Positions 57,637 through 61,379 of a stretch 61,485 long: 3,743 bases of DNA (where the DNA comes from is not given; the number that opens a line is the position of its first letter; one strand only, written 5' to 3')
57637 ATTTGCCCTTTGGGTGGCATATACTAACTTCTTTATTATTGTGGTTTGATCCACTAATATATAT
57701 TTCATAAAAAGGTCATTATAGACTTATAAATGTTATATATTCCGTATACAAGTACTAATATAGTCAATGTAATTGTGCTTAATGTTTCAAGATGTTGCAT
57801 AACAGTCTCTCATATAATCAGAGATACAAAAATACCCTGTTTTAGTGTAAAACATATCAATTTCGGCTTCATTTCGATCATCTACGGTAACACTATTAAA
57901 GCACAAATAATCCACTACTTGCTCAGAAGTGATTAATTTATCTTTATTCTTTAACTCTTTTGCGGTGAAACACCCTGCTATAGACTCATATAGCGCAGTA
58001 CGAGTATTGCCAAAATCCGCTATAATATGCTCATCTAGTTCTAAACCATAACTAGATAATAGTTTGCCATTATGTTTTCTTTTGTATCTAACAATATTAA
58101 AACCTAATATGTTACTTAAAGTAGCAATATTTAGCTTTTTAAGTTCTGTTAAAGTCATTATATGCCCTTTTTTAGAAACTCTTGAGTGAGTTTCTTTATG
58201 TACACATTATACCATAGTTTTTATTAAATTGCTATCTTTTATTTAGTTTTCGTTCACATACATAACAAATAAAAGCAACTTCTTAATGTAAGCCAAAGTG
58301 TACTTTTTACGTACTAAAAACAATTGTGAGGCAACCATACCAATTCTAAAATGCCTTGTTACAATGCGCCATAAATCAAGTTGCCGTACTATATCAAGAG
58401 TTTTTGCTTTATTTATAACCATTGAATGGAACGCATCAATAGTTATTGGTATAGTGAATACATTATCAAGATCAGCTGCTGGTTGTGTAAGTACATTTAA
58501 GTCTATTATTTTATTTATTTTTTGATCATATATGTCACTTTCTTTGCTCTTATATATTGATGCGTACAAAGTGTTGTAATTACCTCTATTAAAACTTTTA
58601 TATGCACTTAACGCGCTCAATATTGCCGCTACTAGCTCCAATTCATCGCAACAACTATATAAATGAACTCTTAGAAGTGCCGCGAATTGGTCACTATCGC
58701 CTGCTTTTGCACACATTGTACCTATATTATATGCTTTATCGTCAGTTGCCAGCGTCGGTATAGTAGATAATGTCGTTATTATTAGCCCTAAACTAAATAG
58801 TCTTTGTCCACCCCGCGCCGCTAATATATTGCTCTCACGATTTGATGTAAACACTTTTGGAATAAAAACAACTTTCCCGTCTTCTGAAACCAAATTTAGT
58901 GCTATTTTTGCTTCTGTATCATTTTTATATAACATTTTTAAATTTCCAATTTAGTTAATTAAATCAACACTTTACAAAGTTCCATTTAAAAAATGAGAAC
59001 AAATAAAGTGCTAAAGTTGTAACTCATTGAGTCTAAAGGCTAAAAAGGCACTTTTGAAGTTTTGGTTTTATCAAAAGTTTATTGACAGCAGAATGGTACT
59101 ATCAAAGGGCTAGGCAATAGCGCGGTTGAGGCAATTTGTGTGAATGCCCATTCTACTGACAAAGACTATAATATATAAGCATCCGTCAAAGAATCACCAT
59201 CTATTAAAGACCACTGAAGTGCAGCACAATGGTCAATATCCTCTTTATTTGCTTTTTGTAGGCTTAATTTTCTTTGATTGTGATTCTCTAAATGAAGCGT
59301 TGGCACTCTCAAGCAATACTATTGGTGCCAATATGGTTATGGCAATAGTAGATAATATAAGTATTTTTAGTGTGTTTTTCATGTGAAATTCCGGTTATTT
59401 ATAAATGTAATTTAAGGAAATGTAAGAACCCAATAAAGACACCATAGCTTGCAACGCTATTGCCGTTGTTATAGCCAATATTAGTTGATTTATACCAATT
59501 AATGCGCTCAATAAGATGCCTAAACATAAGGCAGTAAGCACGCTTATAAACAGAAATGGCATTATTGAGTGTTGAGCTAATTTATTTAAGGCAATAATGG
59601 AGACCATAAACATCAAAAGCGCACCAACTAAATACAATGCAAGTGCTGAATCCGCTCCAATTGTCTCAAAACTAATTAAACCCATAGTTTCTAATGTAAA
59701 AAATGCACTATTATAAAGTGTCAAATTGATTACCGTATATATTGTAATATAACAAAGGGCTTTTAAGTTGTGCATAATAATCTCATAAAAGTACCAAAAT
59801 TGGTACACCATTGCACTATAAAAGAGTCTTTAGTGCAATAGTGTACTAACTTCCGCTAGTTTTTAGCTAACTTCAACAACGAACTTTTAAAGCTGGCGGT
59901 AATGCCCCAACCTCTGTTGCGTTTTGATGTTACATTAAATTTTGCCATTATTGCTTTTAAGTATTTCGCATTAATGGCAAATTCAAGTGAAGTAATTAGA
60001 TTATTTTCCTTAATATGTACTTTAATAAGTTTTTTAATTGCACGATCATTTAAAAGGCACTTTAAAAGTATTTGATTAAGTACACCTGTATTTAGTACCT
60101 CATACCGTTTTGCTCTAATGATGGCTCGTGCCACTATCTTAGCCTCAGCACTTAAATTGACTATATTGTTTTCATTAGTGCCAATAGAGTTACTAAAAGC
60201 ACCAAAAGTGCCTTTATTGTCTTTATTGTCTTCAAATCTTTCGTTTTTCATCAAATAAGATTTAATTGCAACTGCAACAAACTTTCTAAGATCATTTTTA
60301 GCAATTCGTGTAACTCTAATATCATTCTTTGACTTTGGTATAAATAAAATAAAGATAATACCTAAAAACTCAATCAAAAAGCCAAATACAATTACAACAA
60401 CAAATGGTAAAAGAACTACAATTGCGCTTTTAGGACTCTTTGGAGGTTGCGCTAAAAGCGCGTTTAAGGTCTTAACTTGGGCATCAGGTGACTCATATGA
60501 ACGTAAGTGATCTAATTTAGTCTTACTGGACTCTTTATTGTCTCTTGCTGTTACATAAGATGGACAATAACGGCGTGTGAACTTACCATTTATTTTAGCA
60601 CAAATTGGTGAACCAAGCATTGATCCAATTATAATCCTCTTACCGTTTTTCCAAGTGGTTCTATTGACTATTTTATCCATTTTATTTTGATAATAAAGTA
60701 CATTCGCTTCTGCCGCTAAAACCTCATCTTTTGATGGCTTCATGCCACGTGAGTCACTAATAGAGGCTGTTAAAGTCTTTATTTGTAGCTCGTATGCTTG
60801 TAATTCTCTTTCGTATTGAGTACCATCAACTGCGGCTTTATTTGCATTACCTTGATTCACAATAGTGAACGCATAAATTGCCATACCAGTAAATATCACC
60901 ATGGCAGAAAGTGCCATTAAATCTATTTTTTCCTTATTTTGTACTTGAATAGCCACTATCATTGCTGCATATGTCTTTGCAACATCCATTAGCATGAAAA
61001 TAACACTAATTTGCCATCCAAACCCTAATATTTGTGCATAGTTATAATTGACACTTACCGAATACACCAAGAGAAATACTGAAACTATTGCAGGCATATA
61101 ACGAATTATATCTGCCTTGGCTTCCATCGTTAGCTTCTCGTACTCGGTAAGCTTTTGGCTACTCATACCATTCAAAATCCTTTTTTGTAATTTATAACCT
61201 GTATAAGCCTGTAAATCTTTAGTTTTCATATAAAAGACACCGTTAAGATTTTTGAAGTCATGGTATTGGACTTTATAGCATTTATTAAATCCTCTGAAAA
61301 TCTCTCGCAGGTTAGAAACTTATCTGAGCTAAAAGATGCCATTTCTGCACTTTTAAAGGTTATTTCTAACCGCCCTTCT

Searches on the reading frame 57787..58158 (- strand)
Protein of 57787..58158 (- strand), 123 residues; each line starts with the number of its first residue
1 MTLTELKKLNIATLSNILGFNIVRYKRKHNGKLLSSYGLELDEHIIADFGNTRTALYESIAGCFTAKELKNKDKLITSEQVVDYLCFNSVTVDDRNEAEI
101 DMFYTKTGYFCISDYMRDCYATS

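Call 23: search_protein_families(library=phrogs, proteins=[window:57787-58158:-], max_evalue=0.001)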
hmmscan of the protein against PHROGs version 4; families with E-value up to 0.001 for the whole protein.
window:57787-58158:- (123 aa): 0 families

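Call 71: search_protein_families(library=pfam, proteins=[window:57787-58158:-], max_evalue=0.05)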
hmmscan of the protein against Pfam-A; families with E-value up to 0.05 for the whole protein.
window:57787-58158:- (123 aa): 1 family
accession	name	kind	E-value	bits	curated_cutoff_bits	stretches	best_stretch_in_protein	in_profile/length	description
PF18262.7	PhetRS_B1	-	0.018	15.7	26.8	1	13-47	10-41/83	Phe-tRNA synthetase beta subunit B1 domain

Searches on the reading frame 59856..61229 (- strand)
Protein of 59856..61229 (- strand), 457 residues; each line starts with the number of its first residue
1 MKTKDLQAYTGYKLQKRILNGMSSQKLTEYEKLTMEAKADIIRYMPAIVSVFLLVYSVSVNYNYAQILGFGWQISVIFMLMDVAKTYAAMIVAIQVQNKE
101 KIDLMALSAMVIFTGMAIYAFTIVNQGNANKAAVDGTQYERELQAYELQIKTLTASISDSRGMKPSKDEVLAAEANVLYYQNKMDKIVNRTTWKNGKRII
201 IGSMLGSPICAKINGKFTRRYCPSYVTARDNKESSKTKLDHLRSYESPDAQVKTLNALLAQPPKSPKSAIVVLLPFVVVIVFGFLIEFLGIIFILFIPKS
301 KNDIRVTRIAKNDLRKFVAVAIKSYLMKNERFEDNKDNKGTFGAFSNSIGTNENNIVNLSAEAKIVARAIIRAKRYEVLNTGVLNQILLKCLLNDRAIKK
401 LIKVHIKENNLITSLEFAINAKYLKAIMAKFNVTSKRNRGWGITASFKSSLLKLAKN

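Call 15: search_protein_families(library=pfam, proteins=[window:59856-61229:-], max_evalue=0.01)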
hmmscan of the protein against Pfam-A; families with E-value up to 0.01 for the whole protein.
window:59856-61229:- (457 aa): 0 families

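Call 22: search_protein_families(library=phrogs, proteins=[window:59856-61229:-], max_evalue=0.001)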
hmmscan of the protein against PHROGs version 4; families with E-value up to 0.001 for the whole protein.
window:59856-61229:- (457 aa): 0 families

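Call 38: search_solved_structures(query=window:59856-61229:-, max_evalue=1)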
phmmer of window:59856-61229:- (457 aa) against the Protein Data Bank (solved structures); distinct sequences matched with E-value up to 1: 2.
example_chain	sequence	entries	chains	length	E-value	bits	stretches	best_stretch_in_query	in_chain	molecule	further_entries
3dfz_A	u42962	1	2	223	0.038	16.1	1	366-414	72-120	Precorrin-2 dehydrogenase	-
9y6s_4g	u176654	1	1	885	0.32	13.1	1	239-420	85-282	Leucine-rich repeat protein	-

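Call 81: search_protein_families(library=ncbifam, proteins=[window:59856-61229:-], max_evalue=0.01)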
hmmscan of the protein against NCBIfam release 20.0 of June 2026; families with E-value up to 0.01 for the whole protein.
window:59856-61229:- (457 aa): 0 families

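Call 90: find_homologous_proteins(query=window:59856-61229:-, max_evalue=0.001)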
Query window:59856-61229:- (457 aa): 1 proteins with E <= 0.001 among 8000 candidates.
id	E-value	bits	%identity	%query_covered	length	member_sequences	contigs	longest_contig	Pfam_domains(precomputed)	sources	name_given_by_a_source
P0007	3.1e-290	980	100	100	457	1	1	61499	-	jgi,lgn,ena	-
